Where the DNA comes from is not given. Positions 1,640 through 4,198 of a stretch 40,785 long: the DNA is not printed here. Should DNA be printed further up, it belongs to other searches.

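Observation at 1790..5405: cNMP-gated patatin lipase (NTE-like) translationally coupled to a two-HKD PLD-family protein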

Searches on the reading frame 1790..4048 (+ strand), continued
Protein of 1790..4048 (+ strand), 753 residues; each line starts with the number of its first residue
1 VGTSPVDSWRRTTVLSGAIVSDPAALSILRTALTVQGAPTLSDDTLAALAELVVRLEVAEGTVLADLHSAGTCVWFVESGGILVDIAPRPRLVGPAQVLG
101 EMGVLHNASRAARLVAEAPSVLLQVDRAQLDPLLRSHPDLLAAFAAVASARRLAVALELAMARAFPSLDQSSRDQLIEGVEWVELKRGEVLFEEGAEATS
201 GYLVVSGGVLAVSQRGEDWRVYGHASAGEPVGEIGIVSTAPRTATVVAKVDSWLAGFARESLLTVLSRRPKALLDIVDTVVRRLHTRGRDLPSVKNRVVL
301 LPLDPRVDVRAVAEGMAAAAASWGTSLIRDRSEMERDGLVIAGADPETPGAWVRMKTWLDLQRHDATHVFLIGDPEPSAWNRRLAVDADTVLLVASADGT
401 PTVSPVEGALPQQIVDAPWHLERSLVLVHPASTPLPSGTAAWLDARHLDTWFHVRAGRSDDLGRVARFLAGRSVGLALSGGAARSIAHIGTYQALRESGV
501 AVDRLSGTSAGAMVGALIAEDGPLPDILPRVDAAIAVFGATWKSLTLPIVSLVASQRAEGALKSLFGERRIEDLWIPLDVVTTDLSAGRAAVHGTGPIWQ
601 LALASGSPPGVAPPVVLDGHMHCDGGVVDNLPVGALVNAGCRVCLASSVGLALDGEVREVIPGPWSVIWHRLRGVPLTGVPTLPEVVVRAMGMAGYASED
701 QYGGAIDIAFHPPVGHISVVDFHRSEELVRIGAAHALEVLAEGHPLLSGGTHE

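Call 26: search_solved_structures(query=window:1790-4048:+, max_evalue=0.001, show_alignments=4)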
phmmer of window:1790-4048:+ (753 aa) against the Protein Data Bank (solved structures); distinct sequences matched with E-value up to 0.001: 61 (the best 60 are shown).
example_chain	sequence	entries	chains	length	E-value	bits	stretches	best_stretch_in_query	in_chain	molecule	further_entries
5fqu_A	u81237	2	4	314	1.2e-21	79.8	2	473-531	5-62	PATATIN-LIKE PROTEIN, PLPD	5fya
4din_B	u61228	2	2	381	3.1e-10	42.1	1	155-266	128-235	cAMP-dependent protein kinase type I-beta regulatory subunit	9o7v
5jr7_B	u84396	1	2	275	5.2e-10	41.4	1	154-266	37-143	cAMP-dependent protein kinase type I-alpha regulatory subunit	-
1ne4_A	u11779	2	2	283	5.6e-10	41.3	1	154-266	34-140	cAMP-dependent protein kinase type I-alpha regulatory chain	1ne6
1rgs_A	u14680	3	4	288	6e-10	41.2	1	154-266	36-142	CAMP DEPENDENT PROTEIN KINASE | cAMP-dependent protein kinase type I-alpha regulatory chain | cAMP-dependent protein kinase type I-alpha regulatory subunit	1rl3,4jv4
4x6r_B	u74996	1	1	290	1.6e-09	39.8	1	154-266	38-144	cAMP-dependent protein kinase type I-alpha regulatory subunit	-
2qcs_B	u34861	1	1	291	1.6e-09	39.8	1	154-266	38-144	cAMP-dependent protein kinase type I-alpha regulatory subunit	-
6no7_B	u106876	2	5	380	1.7e-09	39.7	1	154-266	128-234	cAMP-dependent protein kinase type I-alpha regulatory subunit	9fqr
4mx3_A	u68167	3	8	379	1.7e-09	39.7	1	155-266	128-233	cAMP-dependent protein kinase type I-alpha regulatory subunit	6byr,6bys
9edc_B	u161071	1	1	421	2.4e-09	39.2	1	155-266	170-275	cAMP-dependent protein kinase type I-alpha regulatory subunit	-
7lz4_A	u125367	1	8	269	3.1e-09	38.8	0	155-266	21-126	cAMP-dependent protein kinase type I-alpha regulatory subunit, N-terminally processed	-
9edd_B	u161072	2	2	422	6.3e-09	37.8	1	155-266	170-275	cAMP-dependent protein kinase type I-alpha regulatory subunit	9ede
5dyk_A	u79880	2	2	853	1.8e-08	36.3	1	38-269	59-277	CGMP-dependent protein kinase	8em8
5ezr_A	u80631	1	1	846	9.9e-08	33.8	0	39-269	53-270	cGMP-dependent protein kinase, putative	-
4rz7_A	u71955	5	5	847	9.9e-08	33.8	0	39-269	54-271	cGMP-dependent protein kinase, putative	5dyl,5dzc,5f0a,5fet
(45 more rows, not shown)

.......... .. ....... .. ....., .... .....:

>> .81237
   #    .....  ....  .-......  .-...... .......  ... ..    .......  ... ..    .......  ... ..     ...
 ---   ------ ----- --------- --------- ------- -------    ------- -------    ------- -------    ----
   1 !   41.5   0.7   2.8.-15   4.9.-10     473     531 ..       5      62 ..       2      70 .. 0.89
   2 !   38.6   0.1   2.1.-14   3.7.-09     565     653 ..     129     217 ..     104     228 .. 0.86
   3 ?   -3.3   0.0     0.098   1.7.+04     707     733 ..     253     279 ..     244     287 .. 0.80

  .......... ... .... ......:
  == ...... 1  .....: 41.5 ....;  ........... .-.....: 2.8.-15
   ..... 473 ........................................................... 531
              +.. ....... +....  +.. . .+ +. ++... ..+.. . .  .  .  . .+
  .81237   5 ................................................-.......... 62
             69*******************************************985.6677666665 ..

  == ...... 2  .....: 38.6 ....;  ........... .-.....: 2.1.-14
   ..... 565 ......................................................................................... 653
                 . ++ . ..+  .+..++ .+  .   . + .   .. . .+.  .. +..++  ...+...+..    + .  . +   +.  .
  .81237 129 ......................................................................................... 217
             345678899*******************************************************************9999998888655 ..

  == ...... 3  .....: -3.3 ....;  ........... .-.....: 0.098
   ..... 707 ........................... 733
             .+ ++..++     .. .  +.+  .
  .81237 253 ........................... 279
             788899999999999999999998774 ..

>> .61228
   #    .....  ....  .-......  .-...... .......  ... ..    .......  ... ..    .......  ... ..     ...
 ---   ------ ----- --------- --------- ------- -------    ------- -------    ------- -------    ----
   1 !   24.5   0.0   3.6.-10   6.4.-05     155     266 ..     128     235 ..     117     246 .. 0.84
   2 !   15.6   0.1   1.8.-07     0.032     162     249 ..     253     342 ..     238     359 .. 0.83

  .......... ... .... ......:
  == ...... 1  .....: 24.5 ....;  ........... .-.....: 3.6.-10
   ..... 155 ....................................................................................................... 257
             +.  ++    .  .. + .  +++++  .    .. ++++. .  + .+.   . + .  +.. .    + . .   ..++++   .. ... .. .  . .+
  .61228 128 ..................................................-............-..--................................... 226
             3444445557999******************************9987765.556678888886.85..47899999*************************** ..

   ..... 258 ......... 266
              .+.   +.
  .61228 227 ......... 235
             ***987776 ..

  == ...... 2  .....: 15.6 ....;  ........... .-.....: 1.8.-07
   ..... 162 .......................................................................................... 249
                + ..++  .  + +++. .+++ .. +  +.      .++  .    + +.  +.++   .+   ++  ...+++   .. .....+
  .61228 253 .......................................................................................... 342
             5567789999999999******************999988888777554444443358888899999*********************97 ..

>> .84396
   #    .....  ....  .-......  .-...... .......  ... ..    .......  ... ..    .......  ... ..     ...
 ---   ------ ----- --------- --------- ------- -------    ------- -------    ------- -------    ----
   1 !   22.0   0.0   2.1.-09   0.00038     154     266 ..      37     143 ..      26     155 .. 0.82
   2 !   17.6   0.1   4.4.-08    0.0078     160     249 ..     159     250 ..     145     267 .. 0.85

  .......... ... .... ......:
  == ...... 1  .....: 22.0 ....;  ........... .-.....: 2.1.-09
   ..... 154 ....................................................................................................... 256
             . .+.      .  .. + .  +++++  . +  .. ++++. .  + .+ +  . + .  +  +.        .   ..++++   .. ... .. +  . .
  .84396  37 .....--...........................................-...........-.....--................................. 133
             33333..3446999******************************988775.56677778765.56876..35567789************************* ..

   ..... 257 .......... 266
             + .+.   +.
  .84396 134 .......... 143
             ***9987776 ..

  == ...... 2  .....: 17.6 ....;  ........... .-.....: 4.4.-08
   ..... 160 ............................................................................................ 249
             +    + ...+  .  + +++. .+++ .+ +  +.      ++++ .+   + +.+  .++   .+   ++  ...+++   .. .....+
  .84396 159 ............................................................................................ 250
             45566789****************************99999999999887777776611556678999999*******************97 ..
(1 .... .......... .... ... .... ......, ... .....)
